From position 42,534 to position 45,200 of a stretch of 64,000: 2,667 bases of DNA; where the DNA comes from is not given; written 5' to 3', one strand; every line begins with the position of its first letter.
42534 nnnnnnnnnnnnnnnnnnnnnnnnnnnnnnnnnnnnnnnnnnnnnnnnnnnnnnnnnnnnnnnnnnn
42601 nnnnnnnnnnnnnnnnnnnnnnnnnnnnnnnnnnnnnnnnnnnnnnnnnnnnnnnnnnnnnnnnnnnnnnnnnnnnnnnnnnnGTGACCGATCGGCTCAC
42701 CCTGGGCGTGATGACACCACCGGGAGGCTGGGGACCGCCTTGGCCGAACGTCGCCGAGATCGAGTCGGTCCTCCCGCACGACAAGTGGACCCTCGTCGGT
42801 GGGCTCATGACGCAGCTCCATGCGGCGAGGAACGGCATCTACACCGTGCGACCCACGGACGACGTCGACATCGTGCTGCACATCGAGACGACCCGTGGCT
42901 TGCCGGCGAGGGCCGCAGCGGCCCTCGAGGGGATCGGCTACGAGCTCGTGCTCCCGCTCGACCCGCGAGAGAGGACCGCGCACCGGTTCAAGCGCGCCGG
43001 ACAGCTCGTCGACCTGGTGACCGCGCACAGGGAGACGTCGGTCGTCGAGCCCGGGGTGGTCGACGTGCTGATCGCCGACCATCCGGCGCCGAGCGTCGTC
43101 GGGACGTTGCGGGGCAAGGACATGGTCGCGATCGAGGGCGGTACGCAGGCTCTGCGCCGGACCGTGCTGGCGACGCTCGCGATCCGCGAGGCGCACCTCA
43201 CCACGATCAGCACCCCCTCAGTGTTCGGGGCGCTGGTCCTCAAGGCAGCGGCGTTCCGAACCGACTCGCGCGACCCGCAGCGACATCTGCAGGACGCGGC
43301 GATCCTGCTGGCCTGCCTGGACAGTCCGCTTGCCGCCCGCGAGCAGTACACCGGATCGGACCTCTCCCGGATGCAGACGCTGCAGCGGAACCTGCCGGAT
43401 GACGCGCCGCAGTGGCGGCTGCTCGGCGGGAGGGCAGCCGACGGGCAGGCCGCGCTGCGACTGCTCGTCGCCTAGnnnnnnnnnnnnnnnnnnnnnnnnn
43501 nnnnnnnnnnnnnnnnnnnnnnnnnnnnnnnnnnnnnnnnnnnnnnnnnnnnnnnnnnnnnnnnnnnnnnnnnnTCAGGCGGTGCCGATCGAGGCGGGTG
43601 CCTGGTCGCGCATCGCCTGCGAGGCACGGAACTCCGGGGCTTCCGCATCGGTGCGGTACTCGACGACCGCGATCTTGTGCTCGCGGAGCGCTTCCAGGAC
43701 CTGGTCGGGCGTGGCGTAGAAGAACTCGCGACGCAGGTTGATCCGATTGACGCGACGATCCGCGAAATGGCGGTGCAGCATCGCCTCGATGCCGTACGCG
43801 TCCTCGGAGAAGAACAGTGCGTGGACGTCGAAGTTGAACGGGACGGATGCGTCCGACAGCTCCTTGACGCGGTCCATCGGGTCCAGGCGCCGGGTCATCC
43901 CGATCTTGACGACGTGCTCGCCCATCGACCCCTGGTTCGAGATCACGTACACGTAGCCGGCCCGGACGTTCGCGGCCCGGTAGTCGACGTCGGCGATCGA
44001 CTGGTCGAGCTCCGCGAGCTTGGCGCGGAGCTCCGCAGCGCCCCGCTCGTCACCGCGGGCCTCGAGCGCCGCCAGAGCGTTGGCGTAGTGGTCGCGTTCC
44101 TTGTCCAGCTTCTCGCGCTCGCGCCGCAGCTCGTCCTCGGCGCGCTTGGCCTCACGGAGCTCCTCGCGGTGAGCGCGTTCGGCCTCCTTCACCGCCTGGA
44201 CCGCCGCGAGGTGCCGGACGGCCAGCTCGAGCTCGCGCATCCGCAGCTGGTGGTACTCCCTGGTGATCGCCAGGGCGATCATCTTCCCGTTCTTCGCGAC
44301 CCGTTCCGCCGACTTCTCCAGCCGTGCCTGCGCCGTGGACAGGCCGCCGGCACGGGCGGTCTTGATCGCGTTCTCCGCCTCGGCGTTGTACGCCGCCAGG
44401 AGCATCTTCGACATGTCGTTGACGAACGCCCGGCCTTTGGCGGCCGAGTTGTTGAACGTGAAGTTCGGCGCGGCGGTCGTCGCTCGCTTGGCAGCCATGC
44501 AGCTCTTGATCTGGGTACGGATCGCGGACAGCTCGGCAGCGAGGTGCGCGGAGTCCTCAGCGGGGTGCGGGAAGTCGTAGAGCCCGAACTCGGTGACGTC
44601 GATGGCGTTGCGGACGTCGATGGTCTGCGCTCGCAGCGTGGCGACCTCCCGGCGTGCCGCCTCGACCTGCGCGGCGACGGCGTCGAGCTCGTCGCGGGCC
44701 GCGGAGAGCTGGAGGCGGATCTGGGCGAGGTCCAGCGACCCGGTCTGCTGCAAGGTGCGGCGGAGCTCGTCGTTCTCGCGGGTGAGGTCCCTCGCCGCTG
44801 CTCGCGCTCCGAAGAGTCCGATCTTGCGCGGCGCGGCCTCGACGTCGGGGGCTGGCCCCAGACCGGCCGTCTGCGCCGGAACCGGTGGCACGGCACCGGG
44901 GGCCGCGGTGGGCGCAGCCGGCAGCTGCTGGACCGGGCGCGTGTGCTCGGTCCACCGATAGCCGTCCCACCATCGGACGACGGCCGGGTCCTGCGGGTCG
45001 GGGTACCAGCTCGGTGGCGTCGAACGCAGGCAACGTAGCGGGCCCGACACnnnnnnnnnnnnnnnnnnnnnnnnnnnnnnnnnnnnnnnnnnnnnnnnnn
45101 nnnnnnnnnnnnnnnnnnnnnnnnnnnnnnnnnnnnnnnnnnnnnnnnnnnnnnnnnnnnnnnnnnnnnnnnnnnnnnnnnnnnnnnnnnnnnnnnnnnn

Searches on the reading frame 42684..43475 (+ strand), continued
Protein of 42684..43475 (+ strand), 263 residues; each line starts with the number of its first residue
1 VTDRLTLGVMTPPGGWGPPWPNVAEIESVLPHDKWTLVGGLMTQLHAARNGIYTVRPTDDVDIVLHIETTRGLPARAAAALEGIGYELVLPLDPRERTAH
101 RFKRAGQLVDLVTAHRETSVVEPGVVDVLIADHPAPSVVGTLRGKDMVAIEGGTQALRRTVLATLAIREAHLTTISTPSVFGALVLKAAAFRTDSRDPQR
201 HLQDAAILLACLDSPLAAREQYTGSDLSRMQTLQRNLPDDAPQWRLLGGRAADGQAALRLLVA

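Call 71: find_encoding_contigs(protein=P0019, flank=8000, max_places=1)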
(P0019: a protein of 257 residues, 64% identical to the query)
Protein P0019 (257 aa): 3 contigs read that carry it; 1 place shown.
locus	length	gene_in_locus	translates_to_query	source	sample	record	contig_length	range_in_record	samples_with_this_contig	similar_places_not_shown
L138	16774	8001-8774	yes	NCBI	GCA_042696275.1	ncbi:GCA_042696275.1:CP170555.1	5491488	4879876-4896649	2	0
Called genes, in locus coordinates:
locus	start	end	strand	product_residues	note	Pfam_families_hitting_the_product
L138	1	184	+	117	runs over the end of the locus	-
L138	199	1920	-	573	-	PF04851:ResIII (faint)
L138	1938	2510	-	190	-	PF01872:RibD_C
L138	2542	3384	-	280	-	PF00561:Abhydrolase_1, PF12146:Hydrolase_4, PF12697:Abhydrolase_6, PF00326:Peptidase_S9 (faint)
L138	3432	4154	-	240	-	PF00165:HTH_AraC (weak), PF12833:HTH_18, PF00165:HTH_AraC (weak)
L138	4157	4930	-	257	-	-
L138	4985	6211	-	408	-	-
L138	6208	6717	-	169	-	PF04542:Sigma70_r2, PF08281:Sigma70_r4_2, PF04545:Sigma70_r4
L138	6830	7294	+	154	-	-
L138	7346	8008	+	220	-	-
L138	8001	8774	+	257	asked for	-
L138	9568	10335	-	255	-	-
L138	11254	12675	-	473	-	PF03951:Gln-synt_N, PF00120:Gln-synt_C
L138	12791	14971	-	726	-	PF12437:GSIII_N, PF00120:Gln-synt_C, PF18318:Gln-synt_C-ter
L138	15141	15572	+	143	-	PF06271:RDD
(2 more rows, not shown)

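Call 72: find_encoding_contigs(protein=P0104, flank=8000, max_places=1)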
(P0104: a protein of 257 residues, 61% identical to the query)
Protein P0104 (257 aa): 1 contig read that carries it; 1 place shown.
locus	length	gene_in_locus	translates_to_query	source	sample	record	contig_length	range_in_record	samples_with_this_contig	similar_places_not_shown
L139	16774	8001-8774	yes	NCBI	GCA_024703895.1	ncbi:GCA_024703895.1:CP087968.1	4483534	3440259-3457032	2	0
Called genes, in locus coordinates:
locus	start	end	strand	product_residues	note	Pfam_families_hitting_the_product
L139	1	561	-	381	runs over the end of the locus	PF20199:RepSA, PF23343:REP_ORF2-G2P (weak)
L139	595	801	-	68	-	-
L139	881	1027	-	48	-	-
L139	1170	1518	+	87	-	-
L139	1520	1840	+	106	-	PF13744:HTH_37, PF13560:HTH_31 (weak), PF01381:HTH_3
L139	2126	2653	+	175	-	-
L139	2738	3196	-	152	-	PF00583:Acetyltransf_1, PF13673:Acetyltransf_10, PF13508:Acetyltransf_7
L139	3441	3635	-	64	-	-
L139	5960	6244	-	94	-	-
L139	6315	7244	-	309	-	-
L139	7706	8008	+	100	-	-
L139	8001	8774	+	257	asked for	PF12281:NTP_transf_8 (weak)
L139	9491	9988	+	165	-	-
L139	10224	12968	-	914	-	PF08751:TrwC, PF13245:AAA_19, PF13604:AAA_30, PF27170:SH3_Rv2311 (weak), PF13538:UvrD_C_2 (faint)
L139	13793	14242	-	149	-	-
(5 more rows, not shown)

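Call 73: find_encoding_contigs(protein=P0004, flank=8000, max_places=1)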
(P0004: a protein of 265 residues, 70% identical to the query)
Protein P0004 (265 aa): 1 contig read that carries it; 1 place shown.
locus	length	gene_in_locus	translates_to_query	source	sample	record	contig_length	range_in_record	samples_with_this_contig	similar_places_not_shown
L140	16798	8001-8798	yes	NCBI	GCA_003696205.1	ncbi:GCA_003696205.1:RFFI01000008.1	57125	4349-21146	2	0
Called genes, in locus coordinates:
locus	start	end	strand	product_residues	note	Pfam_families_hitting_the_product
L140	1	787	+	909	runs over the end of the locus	PF00690:Cation_ATPase_N, PF00122:E1-E2_ATPase, PF00702:Hydrolase, PF13246:Cation_ATPase, PF00689:Cation_ATPase_C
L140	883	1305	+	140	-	PF01243:PNPOx_N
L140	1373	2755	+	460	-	PF07730:HisKA_3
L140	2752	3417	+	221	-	PF00072:Response_reg, PF00196:GerE, PF08281:Sigma70_r4_2 (weak)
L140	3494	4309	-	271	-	PF13460:NAD_binding_10 (weak)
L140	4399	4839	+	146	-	PF01638:HxlR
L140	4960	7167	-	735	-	PF03176:MMPL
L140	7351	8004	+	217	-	-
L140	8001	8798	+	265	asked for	-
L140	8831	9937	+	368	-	PF04235:DUF418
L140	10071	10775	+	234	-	PF00005:ABC_tran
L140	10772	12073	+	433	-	PF12704:MacB_PCD, PF02687:FtsX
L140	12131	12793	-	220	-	PF00072:Response_reg, PF08281:Sigma70_r4_2 (weak), PF00196:GerE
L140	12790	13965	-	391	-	PF07730:HisKA_3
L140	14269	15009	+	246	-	-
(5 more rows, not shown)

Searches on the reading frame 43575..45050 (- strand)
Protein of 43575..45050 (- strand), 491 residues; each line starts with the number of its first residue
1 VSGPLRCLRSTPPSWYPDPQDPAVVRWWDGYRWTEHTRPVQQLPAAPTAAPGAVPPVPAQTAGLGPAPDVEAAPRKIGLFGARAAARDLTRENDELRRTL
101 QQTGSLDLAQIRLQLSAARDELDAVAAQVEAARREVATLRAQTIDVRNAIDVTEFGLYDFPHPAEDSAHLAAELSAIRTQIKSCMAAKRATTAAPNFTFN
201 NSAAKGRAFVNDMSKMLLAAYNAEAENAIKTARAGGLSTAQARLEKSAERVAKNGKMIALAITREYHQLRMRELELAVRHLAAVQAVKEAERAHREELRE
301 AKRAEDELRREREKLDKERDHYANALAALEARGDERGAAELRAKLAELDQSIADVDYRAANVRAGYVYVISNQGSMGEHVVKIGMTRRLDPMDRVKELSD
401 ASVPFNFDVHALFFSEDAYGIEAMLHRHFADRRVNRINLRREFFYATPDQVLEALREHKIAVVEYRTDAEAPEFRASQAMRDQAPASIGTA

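Call 4: search_protein_families(library=pfam, proteins=[window:43575-45050:-], max_evalue=1)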
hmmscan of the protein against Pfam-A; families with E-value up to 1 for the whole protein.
window:43575-45050:- (491 aa): 9 families
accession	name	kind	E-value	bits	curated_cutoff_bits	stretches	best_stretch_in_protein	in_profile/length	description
PF13455.12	MUG113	-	7.4e-19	68.6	22.3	1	381-457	1-72/73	Meiotically up-regulated gene 113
PF10544.15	T5orf172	-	1e-17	64.9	20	1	365-457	1-99/101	T5orf172 domain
PF13250.11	DUF4041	-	7.7e-13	48.6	27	1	215-270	1-56/56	Domain of unknown function (DUF4041)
PF10708.14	DUF2510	-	2.7e-12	46.6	24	1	13-45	1-34/35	Protein of unknown function (DUF2510)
PF05262.16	Borrelia_P83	-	0.0038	16.2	33.6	1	117-340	164-321/489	Borrelia P83/100 protein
PF10473.14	CENP-F_leu_zip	-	0.012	16.1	34.5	1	107-154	67-114/140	Leucine-rich repeats of kinetochore protein Cenp-F/LEK1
PF03961.19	FapA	-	0.06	13.4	31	1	202-329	104-229/272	Flagellar Assembly Protein A beta solenoid domain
PF17749.6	MIP-T3_C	-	0.095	13.2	25.8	1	306-375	81-146/154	Microtubule-binding protein MIP-T3 C-terminal region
PF24423.1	OVT1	-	0.18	12.7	30.9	0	102-148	32-78/100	Major antigen, helical domain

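Call 5: search_protein_families(library=padloc, proteins=[window:43575-45050:-], max_evalue=1)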
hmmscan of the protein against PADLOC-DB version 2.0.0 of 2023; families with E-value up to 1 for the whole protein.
window:43575-45050:- (491 aa): 8 families
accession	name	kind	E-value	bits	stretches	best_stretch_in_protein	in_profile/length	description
PDLC03976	PD-Lambda-1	-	1.4e-101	338.8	1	104-484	86-476/491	-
PDLC03977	PD-Lambda-1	-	2e-90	302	1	86-484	66-475/496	-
PDLC05041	PDC-S57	-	2.5e-22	77.5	1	364-470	5-105/212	-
PDLC05042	PDC-S57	-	2.1e-11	42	1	364-485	7-122/245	-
PDLC00551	JetC2|JetC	-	0.061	9.1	1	237-364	822-949/1365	DUF3584 domain; MukB-like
PDLC03860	LmuB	-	0.13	8.7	1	80-150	181-252/565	-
PDLC02722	PbeC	-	0.15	8.6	0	210-340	340-472/643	PbeC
PDLC00580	JetC3|JetC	-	0.22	7.7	1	225-366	210-356/1068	DUF3584 domain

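Call 6: search_protein_families(library=ncbifam, proteins=[window:43575-45050:-], max_evalue=1)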
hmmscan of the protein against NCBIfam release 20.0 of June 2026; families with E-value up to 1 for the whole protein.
window:43575-45050:- (491 aa): 2 families
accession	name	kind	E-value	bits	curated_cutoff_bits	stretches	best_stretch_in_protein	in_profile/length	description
NF045487.1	ASRP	equivalog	7.5e-06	24.8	300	2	89-186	175-263/593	archaea-specific SMC-related protein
NF007682.0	PRK10357.1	equivalog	0.51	9.8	181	0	267-333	86-148/202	glutathione S-transferase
